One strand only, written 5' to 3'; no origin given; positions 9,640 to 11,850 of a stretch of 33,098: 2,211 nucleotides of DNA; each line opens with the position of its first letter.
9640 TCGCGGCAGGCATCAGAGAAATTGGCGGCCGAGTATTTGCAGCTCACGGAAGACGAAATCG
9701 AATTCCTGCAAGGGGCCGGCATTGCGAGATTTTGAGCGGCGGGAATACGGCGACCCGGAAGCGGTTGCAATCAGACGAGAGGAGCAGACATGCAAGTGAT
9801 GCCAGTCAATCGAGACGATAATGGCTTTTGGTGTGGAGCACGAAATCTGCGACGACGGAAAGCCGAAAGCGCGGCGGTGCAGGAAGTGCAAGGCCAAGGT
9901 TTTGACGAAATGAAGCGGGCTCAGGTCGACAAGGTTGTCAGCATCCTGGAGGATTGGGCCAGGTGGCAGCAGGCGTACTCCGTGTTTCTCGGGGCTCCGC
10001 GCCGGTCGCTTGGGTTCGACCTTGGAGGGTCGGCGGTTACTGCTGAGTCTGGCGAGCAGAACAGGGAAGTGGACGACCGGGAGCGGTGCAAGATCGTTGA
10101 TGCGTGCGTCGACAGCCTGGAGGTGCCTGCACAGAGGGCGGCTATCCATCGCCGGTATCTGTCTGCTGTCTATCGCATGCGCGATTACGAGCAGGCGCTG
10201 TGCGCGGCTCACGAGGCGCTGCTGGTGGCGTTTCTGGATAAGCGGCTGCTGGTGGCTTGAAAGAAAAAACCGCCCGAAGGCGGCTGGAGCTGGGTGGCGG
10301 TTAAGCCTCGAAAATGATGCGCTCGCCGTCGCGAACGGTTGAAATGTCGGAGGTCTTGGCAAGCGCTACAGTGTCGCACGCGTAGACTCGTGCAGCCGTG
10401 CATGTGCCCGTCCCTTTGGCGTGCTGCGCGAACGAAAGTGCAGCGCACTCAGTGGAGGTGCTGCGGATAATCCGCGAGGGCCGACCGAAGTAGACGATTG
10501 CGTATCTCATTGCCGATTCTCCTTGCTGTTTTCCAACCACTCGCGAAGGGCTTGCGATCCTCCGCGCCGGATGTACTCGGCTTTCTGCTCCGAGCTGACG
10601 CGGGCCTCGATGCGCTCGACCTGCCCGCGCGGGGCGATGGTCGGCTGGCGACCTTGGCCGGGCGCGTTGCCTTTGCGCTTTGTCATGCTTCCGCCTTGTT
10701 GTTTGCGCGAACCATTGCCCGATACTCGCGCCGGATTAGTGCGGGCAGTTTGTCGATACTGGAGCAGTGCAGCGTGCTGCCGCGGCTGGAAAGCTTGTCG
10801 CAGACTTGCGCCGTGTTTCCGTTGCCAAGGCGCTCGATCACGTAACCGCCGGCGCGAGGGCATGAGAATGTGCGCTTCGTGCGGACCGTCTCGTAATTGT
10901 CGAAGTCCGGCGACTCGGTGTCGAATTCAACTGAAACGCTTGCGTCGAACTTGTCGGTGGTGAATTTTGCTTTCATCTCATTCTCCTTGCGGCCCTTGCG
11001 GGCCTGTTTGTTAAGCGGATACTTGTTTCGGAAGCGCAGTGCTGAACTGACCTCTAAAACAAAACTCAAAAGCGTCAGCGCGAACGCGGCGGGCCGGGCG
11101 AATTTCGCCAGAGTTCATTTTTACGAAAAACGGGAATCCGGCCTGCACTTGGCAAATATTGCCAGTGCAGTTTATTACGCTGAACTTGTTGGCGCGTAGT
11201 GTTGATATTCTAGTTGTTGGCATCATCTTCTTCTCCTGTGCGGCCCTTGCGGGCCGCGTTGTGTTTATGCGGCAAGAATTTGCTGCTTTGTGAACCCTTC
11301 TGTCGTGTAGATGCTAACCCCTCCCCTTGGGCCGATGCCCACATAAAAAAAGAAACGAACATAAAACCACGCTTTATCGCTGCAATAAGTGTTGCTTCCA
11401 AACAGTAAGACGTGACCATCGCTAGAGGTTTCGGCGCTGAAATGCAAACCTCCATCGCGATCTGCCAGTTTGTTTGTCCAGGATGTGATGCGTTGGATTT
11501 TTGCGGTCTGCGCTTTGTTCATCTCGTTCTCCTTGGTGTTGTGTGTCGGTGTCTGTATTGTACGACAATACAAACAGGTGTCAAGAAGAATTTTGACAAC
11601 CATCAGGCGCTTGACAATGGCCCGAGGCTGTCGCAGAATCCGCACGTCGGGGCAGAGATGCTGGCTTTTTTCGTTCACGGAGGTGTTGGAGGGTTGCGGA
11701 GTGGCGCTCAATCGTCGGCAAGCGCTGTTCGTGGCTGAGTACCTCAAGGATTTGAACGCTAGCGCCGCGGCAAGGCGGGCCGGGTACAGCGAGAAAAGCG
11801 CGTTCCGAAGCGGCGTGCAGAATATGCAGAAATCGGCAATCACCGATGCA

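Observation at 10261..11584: Autonomous antisense five-gene cassette of unknown function between the Q-like gene and the late promoter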

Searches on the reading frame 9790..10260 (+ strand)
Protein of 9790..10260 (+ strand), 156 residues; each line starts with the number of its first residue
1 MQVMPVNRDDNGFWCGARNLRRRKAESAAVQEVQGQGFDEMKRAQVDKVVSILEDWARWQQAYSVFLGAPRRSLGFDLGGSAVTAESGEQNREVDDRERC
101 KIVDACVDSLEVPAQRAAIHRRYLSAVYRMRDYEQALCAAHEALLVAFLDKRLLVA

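Call 6: search_protein_families(library=pfam, proteins=[window:9790-10260:+], max_evalue=1)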
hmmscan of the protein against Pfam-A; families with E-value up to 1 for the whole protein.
window:9790-10260:+ (156 aa): 0 families

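Call 9: search_protein_families(library=phrogs, proteins=[window:9790-10260:+], max_evalue=1)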
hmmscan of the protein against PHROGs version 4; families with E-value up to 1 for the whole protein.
window:9790-10260:+ (156 aa): 0 families

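Call 10: search_protein_families(library=padloc, proteins=[window:9790-10260:+], max_evalue=1)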
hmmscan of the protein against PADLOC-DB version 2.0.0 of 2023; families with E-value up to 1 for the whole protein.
window:9790-10260:+ (156 aa): 0 families

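Call 11: search_protein_families(library=ncbifam, proteins=[window:9790-10260:+], max_evalue=1)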
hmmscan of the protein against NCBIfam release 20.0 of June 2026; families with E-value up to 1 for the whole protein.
window:9790-10260:+ (156 aa): 0 families

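Call 27: find_related_loci(query=window:9790-10260:+, collection=viral_contigs, flank=5000)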
Query window:9790-10260:+ (156 aa) in viral_contigs; peptide patterns used: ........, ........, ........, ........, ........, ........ (x = any residue, [..] = any of these).
7 stretches matched a pattern; 7 encode a relative of the query (tblastn E <= 1e-3); 7 distinct loci.
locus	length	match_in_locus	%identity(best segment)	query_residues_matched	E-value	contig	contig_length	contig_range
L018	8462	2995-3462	91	1-156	1e-95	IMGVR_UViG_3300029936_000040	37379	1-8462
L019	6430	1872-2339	91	1-156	1e-95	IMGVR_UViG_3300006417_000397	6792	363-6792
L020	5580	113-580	88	1-156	4e-94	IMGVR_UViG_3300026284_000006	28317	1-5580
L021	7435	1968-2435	90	1-156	9e-94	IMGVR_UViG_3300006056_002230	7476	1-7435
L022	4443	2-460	92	4-156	6e-93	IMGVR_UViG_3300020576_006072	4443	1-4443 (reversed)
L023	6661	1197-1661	52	1-154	1e-44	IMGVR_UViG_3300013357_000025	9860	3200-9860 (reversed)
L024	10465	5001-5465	52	1-154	1e-44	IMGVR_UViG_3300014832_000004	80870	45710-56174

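Call 100: search_solved_structures(query=window:9790-10260:+, max_evalue=5, show_alignments=2)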
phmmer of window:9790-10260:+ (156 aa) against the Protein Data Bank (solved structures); distinct sequences matched with E-value up to 5: 0.

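Call 101: search_dna_similar(query=window:9790-10260:+, collection=phages, mode=protein, max_rows=25, max_evalue=0.001)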
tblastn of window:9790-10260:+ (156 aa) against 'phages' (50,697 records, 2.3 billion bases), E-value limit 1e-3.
Records with a match: 3; places in all: 3; records where one place covers at least 80% of the query: 1.
Best place of each record, by identity: 80-90% 1; <60% 2.
By first word of the organism name: EBPR 1; Caudoviricetes 1; Methylophilales 1.
By host as written in the record: - 2; Methylophilales bacterium H5P1 1.
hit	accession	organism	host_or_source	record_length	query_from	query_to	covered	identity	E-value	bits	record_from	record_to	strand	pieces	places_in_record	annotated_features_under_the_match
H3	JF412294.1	EBPR podovirus 1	-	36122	1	156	100%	87.8%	2e-89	289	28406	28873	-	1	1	gp41: hypothetical protein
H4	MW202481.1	Caudoviricetes sp.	Manatee Spring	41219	42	156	74%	36.5%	2e-9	60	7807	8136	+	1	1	phage antitermination protein Q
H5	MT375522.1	Methylophilales phage Venkman EXVC282S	Methylophilales bacterium H5P1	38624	45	137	60%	36.5%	2e-7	55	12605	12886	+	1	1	antitermination-like protein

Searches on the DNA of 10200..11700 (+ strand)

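Call 4: search_dna_similar(query=window:10200-11700:+, collection=phages, mode=distant)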
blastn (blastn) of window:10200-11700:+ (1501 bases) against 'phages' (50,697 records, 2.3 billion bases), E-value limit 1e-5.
Records with a match: 1; places in all: 1; records where one place covers at least 80% of the query: 0.
Best place of each record, by identity: 80-90% 1.
By first word of the organism name: EBPR 1.
By host as written in the record: - 1.
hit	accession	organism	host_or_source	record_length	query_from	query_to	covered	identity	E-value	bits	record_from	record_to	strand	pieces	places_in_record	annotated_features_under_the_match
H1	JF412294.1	EBPR podovirus 1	-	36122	1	1493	12%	83.4%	1e-34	243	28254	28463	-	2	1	gp41: hypothetical protein | gp40: TerS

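Call 7: get_annotated_region(hit=H1, flank=4000)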
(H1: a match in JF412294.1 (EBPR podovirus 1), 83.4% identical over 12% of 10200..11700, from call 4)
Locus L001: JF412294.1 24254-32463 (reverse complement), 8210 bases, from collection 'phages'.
description: EBPR podovirus 1, partial sequence.
organism: EBPR podovirus 1 (NCBI taxid 1048515)
taxonomy: Viruses; Duplodnaviria; Heunggongvirae; Uroviricota; Caudoviricetes
host: -; source: -; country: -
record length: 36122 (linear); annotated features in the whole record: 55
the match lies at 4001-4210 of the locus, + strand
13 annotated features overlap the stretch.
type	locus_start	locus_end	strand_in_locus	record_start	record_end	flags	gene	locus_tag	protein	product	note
CDS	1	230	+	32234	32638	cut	gp49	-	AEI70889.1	hypothetical protein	EPV1_49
CDS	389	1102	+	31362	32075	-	gp48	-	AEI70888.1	hypothetical protein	EPV1_48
CDS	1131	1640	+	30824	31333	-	gp47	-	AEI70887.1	hypothetical protein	EPV1_47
CDS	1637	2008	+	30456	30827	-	gp46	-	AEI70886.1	hypothetical protein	EPV1_46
CDS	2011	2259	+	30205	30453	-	gp45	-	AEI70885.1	hypothetical protein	EPV1_45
CDS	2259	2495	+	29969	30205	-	gp44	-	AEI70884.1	hypothetical protein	EPV1_44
CDS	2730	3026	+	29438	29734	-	gp43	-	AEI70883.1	H-NS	-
CDS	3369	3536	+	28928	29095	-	gp42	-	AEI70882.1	hypothetical protein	EPV1_42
CDS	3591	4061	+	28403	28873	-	gp41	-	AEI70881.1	hypothetical protein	EPV1_41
CDS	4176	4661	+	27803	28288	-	gp40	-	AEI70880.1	TerS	-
CDS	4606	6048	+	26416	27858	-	gp39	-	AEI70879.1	TerL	-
CDS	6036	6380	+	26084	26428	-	gp38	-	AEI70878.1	hypothetical protein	EPV1_38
CDS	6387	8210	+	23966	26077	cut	gp37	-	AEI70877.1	portal protein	-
